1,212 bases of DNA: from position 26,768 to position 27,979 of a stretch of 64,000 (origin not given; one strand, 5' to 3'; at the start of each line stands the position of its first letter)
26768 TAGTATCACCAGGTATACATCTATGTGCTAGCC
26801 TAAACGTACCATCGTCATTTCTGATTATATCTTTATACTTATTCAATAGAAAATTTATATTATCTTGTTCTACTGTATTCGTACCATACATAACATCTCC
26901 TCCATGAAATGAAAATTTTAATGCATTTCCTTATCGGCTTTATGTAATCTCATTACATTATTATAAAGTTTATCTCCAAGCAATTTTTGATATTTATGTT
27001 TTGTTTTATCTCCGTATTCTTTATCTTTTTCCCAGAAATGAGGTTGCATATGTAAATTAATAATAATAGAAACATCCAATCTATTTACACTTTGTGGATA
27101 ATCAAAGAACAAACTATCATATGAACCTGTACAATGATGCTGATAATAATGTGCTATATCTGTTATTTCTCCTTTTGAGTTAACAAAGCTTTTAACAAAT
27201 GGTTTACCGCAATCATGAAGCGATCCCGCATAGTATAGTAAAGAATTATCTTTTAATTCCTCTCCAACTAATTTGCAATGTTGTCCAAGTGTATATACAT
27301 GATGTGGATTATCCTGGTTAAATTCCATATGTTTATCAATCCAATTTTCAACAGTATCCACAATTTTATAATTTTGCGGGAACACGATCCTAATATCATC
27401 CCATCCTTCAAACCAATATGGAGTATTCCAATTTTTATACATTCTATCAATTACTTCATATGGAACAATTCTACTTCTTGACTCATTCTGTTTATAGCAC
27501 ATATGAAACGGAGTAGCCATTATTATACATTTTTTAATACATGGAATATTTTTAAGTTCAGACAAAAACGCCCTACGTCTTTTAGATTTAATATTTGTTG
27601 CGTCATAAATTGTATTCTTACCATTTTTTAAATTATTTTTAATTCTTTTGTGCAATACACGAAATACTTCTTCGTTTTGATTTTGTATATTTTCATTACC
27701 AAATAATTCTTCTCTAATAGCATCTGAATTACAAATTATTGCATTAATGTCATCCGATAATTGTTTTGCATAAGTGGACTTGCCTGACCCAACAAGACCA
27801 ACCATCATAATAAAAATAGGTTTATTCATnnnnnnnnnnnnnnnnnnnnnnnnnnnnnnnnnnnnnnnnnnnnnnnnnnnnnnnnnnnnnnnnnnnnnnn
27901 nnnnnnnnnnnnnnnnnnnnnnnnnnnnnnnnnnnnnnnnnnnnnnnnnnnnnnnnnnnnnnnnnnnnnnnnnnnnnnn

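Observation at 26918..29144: RNA-repair cassette: Pnk-HD end-healing enzyme plus Rnl2-type RNA ligase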

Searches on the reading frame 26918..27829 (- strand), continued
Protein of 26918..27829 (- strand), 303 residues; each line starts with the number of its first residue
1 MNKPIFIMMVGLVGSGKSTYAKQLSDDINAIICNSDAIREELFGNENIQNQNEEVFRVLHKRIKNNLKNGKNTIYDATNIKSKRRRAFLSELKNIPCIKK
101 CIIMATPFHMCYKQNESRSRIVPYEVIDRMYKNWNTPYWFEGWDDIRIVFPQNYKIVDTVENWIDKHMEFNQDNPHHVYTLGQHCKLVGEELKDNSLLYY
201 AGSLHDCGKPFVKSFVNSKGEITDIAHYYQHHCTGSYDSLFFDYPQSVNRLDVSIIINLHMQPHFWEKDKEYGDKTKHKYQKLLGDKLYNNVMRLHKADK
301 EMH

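Call 87: search_dna_similar(query=L014:8029-9114:+, collection=plasmids, mode=protein, max_rows=40, max_evalue=1e-8)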
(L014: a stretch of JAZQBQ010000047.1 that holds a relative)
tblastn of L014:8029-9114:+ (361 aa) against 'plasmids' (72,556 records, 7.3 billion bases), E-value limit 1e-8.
Records with a match: 13; places in all: 13; records where one place covers at least 80% of the query: 10.
Best place of each record, by identity: <60% 13.
By first word of the organism name: Curtobacterium 3; Bifidobacterium 3; Arthrobacter 2; Jeotgalibacillus 1; Glaciihabitans 1; Paenarthrobacter 1; Pseudomonas 1; Paenibacillus 1.
By predicted mobility (MOB-suite, as given by PLSDB): non-mobilizable 13.
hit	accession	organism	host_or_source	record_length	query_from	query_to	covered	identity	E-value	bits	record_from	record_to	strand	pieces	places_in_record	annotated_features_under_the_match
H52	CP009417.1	Jeotgalibacillus malaysiensis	-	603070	1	359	99%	42.4%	2e-73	254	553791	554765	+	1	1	hypothetical protein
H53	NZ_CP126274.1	Curtobacterium sp. MCBD17_040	-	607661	2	360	99%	32.7%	7e-40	157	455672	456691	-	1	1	RNA ligase (ATP)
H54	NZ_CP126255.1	Curtobacterium sp. MCSS17_016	-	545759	2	360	99%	32.6%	1e-41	162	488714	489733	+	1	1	RNA ligase (ATP)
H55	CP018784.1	Curtobacterium pusillum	Zea mays,cell culture,root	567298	2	361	100%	31.2%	3e-38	152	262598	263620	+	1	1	record has no annotation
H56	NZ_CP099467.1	Arthrobacter caoxuetaonis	single cell,faeces,Qinghai,China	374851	2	358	99%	30.3%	5e-27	119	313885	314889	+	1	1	RNA ligase (ATP)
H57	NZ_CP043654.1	Glaciihabitans sp. INWT7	pure culture,soil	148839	1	361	100%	29.7%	1e-30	130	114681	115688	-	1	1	RNA ligase (ATP)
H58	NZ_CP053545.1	Paenarthrobacter sp. YJN-5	cell culture,soil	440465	1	360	100%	29.4%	2e-31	132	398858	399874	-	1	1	RNA ligase family protein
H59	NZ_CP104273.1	Arthrobacter sp. zg-Y1110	Marmot,single cell,intestinal contents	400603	2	358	99%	28.9%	4e-26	117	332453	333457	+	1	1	RNA ligase (ATP) | hypothetical protein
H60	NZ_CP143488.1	Pseudomonas silesiensis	single cell,landfill for plastics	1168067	1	358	99%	28.0%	3e-30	129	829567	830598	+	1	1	record has no annotation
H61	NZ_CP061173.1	Paenibacillus peoriae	cell culture,soil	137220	4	358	98%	23.5%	2e-10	70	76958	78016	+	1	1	RNA ligase (ATP)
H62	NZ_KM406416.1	Bifidobacterium breve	-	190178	2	277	76%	27.5%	2e-13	79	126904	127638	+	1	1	RNA ligase family protein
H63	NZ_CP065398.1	Bifidobacterium longum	cell culture,feces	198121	2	277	76%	27.5%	1e-12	77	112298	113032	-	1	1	RNA ligase family protein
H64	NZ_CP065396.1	Bifidobacterium longum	cell culture,feces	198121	2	277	76%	27.5%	1e-12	77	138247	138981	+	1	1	RNA ligase family protein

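Call 89: get_annotated_region(hit=H53, flank=6000)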
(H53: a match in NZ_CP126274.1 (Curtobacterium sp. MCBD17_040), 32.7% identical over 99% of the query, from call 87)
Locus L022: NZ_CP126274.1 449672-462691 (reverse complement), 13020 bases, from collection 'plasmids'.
description: Curtobacterium sp. MCBD17_040 plasmid D40, complete sequence
organism: Curtobacterium sp. MCBD17_040 (NCBI taxid 2175674)
taxonomy: Bacteria; Actinomycetota; Actinomycetes; Micrococcales; Microbacteriaceae; Curtobacterium; Curtobacterium sp. MCBD17 040
host: -; source: -; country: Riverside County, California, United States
typing (MOB-suite, as given by PLSDB): non-mobilizable
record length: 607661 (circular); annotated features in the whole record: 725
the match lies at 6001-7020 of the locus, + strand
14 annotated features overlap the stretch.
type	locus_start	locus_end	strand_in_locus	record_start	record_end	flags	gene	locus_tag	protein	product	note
CDS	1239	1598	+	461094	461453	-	-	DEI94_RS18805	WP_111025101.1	hypothetical protein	-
CDS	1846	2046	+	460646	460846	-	-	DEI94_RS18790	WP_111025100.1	hypothetical protein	-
CDS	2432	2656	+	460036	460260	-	-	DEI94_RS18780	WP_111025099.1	hypothetical protein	-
CDS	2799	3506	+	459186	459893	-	-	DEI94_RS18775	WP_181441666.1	restriction endonuclease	GO:0009307 - DNA restriction-modification system [Evidence IEA]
CDS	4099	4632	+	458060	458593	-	-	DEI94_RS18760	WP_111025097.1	HAD domain-containing protein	-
CDS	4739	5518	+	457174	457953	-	-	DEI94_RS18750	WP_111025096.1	hypothetical protein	-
CDS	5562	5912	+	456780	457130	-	-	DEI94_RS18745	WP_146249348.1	hypothetical protein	-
CDS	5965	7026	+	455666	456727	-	-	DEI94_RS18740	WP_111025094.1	RNA ligase (ATP)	-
CDS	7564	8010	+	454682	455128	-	-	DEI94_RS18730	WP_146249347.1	hypothetical protein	-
CDS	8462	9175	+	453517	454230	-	-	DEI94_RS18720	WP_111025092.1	hypothetical protein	-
CDS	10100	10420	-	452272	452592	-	-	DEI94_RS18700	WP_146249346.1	hypothetical protein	-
CDS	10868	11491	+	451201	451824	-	-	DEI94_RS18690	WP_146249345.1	hypothetical protein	-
CDS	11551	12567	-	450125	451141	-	-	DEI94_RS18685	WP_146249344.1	hypothetical protein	-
CDS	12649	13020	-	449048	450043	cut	-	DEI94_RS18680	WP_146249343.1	hypothetical protein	-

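Call 94: find_encoding_contigs(protein=P0121, flank=8000, max_places=3)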
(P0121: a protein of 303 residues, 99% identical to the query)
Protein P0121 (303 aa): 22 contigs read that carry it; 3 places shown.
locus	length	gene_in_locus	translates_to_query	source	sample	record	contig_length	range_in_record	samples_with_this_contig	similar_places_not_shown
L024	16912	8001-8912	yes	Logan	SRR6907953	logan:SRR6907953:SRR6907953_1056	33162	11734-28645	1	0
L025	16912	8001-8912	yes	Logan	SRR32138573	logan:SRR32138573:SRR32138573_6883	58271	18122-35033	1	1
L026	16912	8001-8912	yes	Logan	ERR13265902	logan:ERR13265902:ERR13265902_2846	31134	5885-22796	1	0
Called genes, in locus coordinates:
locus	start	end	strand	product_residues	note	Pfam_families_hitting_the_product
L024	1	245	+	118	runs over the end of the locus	-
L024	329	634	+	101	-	-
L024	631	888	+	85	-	-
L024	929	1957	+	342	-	PF10127:RlaP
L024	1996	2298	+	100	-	-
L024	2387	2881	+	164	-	PF04542:Sigma70_r2 (weak)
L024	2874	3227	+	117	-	-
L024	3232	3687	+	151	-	-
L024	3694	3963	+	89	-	PF19791:DUF6275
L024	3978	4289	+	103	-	-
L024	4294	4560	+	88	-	-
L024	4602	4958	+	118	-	-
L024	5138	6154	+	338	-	PF01507:PAPS_reduct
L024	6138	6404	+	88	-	-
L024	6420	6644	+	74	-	-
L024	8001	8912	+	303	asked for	PF08433:KTI12, PF13671:AAA_33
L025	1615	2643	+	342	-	PF10127:RlaP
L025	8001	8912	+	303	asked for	PF08433:KTI12, PF13671:AAA_33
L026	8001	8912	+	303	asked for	PF08433:KTI12, PF13671:AAA_33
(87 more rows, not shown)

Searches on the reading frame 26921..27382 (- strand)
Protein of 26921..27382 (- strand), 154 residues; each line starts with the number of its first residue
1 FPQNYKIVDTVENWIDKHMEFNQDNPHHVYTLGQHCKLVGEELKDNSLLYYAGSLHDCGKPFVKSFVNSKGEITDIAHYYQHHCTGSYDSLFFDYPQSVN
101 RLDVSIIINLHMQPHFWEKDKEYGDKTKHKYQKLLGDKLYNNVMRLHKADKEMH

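Call 36: search_solved_structures(query=A4, max_evalue=10, show_alignments=3)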
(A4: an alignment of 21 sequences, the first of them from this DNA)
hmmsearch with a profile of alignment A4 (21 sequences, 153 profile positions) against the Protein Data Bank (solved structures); distinct sequences matched with E-value up to 10: 8.
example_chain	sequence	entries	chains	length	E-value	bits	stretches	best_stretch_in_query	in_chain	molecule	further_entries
8g9u_P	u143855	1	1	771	0.0081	19.6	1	18-78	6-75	Cas3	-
3wfp_A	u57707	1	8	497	0.011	19.1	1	38-134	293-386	Poly A polymerase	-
3wfr_E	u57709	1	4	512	0.012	19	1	38-134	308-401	Poly A polymerase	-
3wfq_E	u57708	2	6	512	0.012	19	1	38-134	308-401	Poly A polymerase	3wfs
3wfo_A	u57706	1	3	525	0.013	19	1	38-134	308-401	Poly A polymerase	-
8zns_A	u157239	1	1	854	0.073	16.5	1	20-78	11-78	CRISPR-associated endonuclease Cas3-HD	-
7y3m_B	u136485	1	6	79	1.1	12.7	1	29-98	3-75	Sal-like protein 4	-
8u17_C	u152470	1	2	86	1.2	12.5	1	28-98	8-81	Sal-like protein 4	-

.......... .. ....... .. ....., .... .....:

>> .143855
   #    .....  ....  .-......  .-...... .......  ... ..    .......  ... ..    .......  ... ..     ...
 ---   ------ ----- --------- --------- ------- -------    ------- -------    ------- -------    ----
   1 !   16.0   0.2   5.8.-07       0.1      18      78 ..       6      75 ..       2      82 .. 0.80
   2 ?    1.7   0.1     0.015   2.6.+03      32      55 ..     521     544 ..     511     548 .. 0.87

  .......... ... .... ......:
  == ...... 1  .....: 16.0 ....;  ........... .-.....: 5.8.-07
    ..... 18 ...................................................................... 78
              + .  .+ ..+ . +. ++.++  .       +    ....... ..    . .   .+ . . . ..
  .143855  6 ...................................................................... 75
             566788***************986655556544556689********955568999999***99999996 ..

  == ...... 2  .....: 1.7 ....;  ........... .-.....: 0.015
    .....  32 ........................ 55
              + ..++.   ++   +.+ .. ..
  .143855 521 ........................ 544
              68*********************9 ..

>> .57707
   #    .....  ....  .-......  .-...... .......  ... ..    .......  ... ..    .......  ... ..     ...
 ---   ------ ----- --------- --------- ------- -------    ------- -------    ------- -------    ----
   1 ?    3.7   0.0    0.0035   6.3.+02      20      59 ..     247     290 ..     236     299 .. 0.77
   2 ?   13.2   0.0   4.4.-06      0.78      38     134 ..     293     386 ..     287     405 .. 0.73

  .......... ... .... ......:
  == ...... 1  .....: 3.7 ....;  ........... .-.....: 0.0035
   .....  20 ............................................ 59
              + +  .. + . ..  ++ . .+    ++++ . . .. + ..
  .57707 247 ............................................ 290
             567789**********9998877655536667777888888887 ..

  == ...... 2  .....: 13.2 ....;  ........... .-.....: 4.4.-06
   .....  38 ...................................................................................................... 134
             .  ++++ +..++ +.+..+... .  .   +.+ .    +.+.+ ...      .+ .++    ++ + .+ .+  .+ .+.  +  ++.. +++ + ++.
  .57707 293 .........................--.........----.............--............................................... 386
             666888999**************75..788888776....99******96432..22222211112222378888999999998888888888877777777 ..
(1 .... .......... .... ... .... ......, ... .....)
